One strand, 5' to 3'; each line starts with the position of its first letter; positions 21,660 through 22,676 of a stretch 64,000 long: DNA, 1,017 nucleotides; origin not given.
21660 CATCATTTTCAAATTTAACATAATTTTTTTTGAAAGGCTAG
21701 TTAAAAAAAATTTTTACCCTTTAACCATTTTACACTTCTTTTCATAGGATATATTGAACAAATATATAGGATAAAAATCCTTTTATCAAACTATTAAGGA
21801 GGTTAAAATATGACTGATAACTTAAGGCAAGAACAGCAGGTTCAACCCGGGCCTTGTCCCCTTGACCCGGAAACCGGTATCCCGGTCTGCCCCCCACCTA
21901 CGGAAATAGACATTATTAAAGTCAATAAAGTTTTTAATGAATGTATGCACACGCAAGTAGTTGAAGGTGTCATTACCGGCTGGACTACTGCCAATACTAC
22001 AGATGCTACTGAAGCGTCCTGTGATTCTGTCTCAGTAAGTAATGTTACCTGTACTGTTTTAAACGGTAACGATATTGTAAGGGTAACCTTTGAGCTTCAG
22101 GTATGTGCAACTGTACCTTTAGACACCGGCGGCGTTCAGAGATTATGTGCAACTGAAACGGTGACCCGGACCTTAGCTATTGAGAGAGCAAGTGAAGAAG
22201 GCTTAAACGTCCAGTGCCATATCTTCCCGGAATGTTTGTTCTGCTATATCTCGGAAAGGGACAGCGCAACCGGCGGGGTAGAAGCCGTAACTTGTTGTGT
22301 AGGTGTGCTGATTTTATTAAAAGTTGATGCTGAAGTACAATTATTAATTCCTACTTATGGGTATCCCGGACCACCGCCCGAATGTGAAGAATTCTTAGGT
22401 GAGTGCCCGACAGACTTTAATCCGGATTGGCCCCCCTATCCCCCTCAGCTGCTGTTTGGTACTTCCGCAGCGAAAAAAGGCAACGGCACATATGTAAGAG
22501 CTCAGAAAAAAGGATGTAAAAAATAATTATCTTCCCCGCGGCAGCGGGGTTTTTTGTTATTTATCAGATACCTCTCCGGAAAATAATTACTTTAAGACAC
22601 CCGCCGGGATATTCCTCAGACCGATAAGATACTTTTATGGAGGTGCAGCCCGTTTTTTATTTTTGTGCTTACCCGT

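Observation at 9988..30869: Recurrent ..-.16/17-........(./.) motif upstream of at least 12 coat-like genes (mother-cell sigmaK/E regulon signature)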

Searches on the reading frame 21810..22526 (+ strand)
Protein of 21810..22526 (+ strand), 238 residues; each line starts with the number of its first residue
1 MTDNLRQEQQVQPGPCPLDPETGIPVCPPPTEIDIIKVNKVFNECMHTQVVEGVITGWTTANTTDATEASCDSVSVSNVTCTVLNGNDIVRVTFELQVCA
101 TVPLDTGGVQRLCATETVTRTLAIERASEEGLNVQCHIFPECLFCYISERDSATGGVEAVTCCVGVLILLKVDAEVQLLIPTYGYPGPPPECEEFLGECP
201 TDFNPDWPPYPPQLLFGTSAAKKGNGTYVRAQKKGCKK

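Call 7: search_protein_families(library=pfam, proteins=[window:21810-22526:+], max_evalue=0.01)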
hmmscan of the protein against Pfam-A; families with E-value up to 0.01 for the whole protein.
window:21810-22526:+ (238 aa): 0 families

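Call 8: search_protein_families(library=ncbifam, proteins=[window:21810-22526:+], max_evalue=0.01)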
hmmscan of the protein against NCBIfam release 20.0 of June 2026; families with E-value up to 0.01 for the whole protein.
window:21810-22526:+ (238 aa): 0 families

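Call 17: find_related_loci(query=window:21810-22526:+, collection=genome_contigs, flank=3000)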
Query window:21810-22526:+ (238 aa) in genome_contigs; peptide patterns used: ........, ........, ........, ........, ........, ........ (x = any residue, [..] = any of these).
76 stretches matched a pattern; 7 encode a relative of the query (tblastn E <= 1e-3); 7 distinct loci.
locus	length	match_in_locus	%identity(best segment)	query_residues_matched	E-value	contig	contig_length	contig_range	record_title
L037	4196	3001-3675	70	1-226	5e-99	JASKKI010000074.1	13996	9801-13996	MAG: Clostridia bacterium isolate DJKA51_ANT-F21_bin.3 scaffold_756, whole genome shotgun sequence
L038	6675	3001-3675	65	3-237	5e-98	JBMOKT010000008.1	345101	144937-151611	MAG: Bacillota bacterium isolate Betzabe_MAG005 MAG005_8, whole genome shotgun sequence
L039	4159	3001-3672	67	1-224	2e-94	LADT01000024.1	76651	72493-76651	MAG: Clostridiaceae bacterium BRH_c20a BRHa_1000015, whole genome shotgun sequence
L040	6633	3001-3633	68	1-213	5e-92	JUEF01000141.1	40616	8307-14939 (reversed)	MAG: Peptococcaceae bacterium BICA1-8 BICA1a_1177249, whole genome shotgun sequence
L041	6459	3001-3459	60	1-152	6e-58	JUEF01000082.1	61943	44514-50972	MAG: Peptococcaceae bacterium BICA1-8 BICA1a_1093664, whole genome shotgun sequence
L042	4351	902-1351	54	4-152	9e-51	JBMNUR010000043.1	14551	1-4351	MAG: Peptococcales bacterium isolate SBF912SR1HQ0049 scaffold_13855_c1, whole genome shotgun sequence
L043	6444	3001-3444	55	6-152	6e-50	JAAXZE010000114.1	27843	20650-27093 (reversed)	MAG: Clostridia bacterium isolate AS01afH2WH_13 22319_AS01, whole genome shotgun sequence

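Call 51: find_homologous_proteins(query=window:21810-22526:+, max_evalue=0.00001)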
Query window:21810-22526:+ (238 aa): 51 proteins with E <= 0.00001 among 528 candidates.
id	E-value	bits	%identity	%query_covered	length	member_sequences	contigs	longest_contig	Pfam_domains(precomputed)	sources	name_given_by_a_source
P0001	4.8e-160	548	100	100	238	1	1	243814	-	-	-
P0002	2.1e-136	471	84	100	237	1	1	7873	-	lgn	-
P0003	7.5e-102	358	68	95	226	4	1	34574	-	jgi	-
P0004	6.4e-100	352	70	95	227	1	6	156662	-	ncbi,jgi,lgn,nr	ncbi:MAG: hypothetical protein PWQ67_1133 [Clostridia bacterium]|jgi:hypothetical protein|nr:hypothe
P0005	1.3e-98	347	67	93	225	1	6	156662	-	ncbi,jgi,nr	ncbi:MAG: hypothetical protein PWQ67_1132 [Clostridia bacterium]|jgi:hypothetical protein|nr:hypothe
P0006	5.0e-96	339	66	94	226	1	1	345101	-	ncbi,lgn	ncbi:MAG: hypothetical protein ACOYVD_02640 [Bacillota bacterium]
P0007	1.4e-95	337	66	95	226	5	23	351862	-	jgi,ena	-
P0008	5.5e-95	335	65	100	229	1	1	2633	-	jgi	-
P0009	1.0e-93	331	64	95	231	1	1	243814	-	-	-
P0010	2.1e-91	324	62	95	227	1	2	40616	-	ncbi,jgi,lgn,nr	ncbi:MAG: hypothetical protein JM58_17735 [Peptococcaceae bacterium BICA1-8]|nr:MAG: hypothetical pr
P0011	2.9e-86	307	62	95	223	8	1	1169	-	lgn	-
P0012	4.4e-84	300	61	64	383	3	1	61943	-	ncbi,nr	ncbi:MAG: hypothetical protein JM58_10520 [Peptococcaceae bacterium BICA1-8]|nr:MAG: hypothetical pr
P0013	1.4e-83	298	63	91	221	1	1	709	-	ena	-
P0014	3.0e-83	297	61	99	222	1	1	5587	-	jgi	-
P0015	9.8e-81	289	62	89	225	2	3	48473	-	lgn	-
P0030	5.8e-56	208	49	93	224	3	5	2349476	-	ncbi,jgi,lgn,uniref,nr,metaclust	ncbi:hypothetical protein [Candidatus Desulforudis audaxviator]|uniref:SipL SPOCS domain-containing 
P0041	7.0e-39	152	44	80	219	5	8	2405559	-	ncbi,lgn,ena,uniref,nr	ncbi:MAG TPA: hypothetical protein GXX39_06205 [Syntrophothermus lipocalidus]|uniref:SipL SPOCS doma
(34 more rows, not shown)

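Call 52: search_protein_families(library=pfam, proteins=[window:21810-22526:+, P0030, P0041], max_evalue=1)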
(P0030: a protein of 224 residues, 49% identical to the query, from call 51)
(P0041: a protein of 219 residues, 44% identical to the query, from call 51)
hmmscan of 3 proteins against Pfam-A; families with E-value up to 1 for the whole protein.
window:21810-22526:+ (238 aa): 0 families

P0030 (224 aa): 0 families

P0041 (219 aa): 0 families

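Call 60: predict_structure(alignment_id=A1)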
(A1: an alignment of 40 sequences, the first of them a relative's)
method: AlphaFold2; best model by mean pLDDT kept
length: 238 residues; sequences in the alignment: 40
mean_pLDDT: 82.6   pTM: 0.64
mean pLDDT of the five models: 82.6, 82.0, 81.8, 80.4, 79.7
residues with pLDDT >= 90: 140; 70-90: 32; 50-70: 37; < 50: 29
segments of 3 or more residues with pLDDT < 50: 214-238
pLDDT, mean of each block of 10 residues (from residue 1): 54 67 78 89 96 98 97 98 94 98 98 98 96 97 98 98 98 94 67 65 66 46 41 42
secondary structure, 60 per line:
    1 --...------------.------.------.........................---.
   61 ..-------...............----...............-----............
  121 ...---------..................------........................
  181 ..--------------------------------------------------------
elements in order: E32-56 E70-84 E89-103 E109-123 E133-150 E157-182

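Call 63: fold_search(model_id=the predicted structure, library=pdb)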
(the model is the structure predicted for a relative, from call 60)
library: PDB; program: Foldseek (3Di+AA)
matches with E <= 10: 1133; with E <= 0.001: 0
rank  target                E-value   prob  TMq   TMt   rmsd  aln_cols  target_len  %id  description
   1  9nh1_B                9.5e-03  0.47  0.19  0.17  13.7       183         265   16  In situ cryo-EM structure of porin I of the Legionella Dot/Icm T4SS machine (released 2025-09-17)
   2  9out_H                1.4e-02  0.16  0.14  0.10  15.3       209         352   10  SPOP double donut locally refined MATH domains (released 2025-07-30)
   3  9nh1_A                2.6e-02  0.38  0.19  0.18  18.6       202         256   11  In situ cryo-EM structure of porin I of the Legionella Dot/Icm T4SS machine (released 2025-09-17)
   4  7zkg_A                2.8e-02  0.13  0.11  0.10  22.1       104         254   12  C-Methyltransferase PsmD from Streptomyces griseofuscus with bound cofactor (crystal form 2) (released 2022-12-28)
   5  9nh1_C                3.4e-02  0.33  0.18  0.17  11.8       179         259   12  In situ cryo-EM structure of porin I of the Legionella Dot/Icm T4SS machine (released 2025-09-17)
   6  7zgt_B                3.6e-02  0.11  0.10  0.10  22.2       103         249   13  C-Methyltransferase PsmD from Streptomyces griseofuscus (apo form) (released 2022-12-28)
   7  6i1y_A                4.0e-02  0.23  0.15  0.08  17.1       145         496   12  Vibrio vulnificus EpsD (released 2019-04-10)
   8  7zkg_B                4.2e-02  0.13  0.11  0.11  21.9       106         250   13  C-Methyltransferase PsmD from Streptomyces griseofuscus with bound cofactor (crystal form 2) (released 2022-12-28)
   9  3d2l_C                5.2e-02  0.09  0.12  0.08  21.8       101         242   14  Crystal structure of SAM-dependent methyltransferase (ZP_00538691.1) from EXIGUOBACTERIUM SP. 255-15 at 1.90 A resolut (released 2008-05-20)
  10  9out_J                5.5e-02  0.10  0.13  0.10  15.5       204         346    8  SPOP double donut locally refined MATH domains (released 2025-07-30)
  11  7zkh                  5.8e-02  0.11  0.11  0.10  21.7       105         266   12  C-Methyltransferase PsmD from Streptomyces griseofuscus with bound cofactor (crystal form 1) (released 2022-12-28)
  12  5wq8_A                6.5e-02  0.33  0.16  0.08  16.5       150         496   13  CryoEM structure of type II secretion system secretin GspD in Vibrio cholerae (released 2016-12-28)
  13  5hzt_A                6.5e-02  0.18  0.14  0.17  17.1       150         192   11  Crystal structure of Dronpa-Cu2+ (released 2017-03-15)
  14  7zgt_A                6.5e-02  0.11  0.12  0.11  21.4       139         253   11  C-Methyltransferase PsmD from Streptomyces griseofuscus (apo form) (released 2022-12-28)
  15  9out_A                6.8e-02  0.20  0.16  0.12  14.5       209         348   10  SPOP double donut locally refined MATH domains (released 2025-07-30)
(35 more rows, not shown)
